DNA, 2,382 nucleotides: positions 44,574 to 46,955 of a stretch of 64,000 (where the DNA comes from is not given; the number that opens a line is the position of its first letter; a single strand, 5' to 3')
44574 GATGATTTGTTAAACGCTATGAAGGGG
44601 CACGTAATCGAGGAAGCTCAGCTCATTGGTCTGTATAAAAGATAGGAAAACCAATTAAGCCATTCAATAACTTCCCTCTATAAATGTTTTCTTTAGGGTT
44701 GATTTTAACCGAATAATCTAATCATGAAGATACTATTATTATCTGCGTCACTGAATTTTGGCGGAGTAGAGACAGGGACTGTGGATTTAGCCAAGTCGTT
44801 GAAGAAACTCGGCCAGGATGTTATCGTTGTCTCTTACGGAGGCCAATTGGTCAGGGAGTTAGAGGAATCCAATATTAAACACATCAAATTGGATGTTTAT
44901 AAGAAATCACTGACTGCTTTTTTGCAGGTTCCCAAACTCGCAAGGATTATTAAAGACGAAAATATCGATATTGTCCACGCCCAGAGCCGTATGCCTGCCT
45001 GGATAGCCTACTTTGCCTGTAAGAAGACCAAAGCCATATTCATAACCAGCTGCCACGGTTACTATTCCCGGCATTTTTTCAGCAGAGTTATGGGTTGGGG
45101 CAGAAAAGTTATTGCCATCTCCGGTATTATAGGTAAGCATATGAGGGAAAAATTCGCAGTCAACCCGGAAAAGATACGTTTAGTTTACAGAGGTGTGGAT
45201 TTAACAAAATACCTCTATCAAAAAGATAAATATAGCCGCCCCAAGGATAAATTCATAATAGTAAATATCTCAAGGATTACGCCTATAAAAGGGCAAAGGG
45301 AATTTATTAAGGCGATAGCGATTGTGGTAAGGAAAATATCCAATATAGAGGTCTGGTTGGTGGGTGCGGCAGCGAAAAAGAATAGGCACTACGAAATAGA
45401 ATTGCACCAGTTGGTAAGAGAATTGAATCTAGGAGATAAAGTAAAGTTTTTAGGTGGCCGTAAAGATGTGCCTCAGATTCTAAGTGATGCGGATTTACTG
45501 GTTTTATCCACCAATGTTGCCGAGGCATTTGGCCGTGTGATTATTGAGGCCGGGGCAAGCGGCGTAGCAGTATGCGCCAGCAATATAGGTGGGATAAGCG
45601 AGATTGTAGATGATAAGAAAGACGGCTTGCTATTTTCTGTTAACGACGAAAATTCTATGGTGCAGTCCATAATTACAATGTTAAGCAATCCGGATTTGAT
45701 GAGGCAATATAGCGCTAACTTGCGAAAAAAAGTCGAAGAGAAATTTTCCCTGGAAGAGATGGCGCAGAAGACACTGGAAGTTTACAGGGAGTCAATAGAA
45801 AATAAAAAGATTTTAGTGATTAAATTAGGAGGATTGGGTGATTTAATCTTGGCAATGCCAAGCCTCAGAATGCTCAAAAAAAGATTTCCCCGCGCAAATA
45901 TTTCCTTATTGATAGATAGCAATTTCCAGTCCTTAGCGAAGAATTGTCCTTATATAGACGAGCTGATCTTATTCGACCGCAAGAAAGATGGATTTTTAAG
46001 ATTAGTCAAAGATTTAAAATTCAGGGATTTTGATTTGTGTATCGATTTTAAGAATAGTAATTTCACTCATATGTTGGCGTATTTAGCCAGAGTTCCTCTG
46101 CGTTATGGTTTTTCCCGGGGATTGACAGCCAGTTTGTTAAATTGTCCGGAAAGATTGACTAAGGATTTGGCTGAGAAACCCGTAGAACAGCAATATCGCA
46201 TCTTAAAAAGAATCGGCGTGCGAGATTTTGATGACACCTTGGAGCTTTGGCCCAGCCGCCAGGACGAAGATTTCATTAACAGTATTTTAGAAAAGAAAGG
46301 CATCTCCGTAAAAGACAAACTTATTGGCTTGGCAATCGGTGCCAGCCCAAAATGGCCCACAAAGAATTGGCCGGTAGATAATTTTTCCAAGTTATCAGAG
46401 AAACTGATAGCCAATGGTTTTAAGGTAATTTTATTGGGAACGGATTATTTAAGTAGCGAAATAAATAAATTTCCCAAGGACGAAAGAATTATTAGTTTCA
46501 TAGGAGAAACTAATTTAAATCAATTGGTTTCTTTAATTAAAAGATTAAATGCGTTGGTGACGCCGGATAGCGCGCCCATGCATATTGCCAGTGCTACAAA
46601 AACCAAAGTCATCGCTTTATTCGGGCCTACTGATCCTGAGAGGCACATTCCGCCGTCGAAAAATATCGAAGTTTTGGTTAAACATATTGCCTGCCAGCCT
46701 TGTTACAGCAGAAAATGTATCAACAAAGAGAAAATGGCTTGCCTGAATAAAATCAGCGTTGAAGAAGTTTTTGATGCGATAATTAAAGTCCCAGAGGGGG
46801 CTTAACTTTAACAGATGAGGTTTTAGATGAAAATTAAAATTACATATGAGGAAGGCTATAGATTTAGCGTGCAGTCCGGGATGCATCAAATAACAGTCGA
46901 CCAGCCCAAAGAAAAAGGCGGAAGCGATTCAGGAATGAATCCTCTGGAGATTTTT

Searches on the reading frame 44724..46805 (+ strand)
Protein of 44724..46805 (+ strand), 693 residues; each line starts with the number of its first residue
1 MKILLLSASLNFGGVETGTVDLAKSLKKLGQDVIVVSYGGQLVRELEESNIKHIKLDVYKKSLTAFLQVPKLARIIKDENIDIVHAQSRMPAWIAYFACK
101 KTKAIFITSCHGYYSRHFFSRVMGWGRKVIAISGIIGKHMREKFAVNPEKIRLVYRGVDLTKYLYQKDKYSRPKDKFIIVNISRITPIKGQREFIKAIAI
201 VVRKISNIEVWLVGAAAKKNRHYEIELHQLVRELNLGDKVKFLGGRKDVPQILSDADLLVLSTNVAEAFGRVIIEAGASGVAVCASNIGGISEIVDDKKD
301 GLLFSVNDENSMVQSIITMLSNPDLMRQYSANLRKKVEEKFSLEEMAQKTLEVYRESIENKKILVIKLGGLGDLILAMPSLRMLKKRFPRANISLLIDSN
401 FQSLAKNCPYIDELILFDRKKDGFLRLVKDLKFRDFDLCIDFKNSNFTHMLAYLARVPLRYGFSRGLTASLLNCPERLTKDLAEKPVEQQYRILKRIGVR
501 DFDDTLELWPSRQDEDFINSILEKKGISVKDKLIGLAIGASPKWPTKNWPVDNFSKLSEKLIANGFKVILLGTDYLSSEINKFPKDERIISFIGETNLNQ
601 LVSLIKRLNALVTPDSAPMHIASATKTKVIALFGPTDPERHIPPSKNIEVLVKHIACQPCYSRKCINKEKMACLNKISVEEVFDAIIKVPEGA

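Call 45: find_encoding_contigs(protein=window:44724-46805:+, flank=10000, max_places=1)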
Protein window:44724-46805:+ (693 aa): 6 contigs read that carry it; 1 place shown.
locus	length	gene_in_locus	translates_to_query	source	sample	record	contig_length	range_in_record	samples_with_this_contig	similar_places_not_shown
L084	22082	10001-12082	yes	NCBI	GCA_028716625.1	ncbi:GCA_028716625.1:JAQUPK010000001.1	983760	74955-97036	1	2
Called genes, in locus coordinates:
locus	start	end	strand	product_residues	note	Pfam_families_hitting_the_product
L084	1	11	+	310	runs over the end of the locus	PF01515:PTA_PTB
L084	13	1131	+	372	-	PF00871:Acetate_kinase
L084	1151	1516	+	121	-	PF02261:Asp_decarbox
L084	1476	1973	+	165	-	PF01327:Pep_deformylase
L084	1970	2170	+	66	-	PF20095:DUF6485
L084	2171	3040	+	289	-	PF04055:Radical_SAM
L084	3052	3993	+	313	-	PF00890:FAD_binding_2 (weak), PF01266:DAO (faint), PF01946:Thi4 (weak), PF03486:HI0933_like (faint), PF07992:Pyr_redox_2, PF12831:FAD_oxidored (weak), PF13738:Pyr_redox_3, PF00070:Pyr_redox, +2 more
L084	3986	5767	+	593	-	PF17297:PEPCK_N, PF00821:PEPCK_GTP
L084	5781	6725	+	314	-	PF03706:LPG_synthase_TM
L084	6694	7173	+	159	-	PF05991:NYN_YacP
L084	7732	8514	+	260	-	PF23023:Anti-Pycsar_Apyc1, PF00753:Lactamase_B, PF12706:Lactamase_B_2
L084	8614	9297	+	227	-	-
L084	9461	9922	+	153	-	PF01161:PBP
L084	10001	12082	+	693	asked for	PF13439:Glyco_transf_4, PF13477:Glyco_trans_4_2, PF13579:Glyco_trans_4_4, PF20706:GT4-conflict, PF00534:Glycos_transf_1, PF13692:Glyco_trans_1_4, PF01075:Glyco_transf_9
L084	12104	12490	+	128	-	PF02566:OsmC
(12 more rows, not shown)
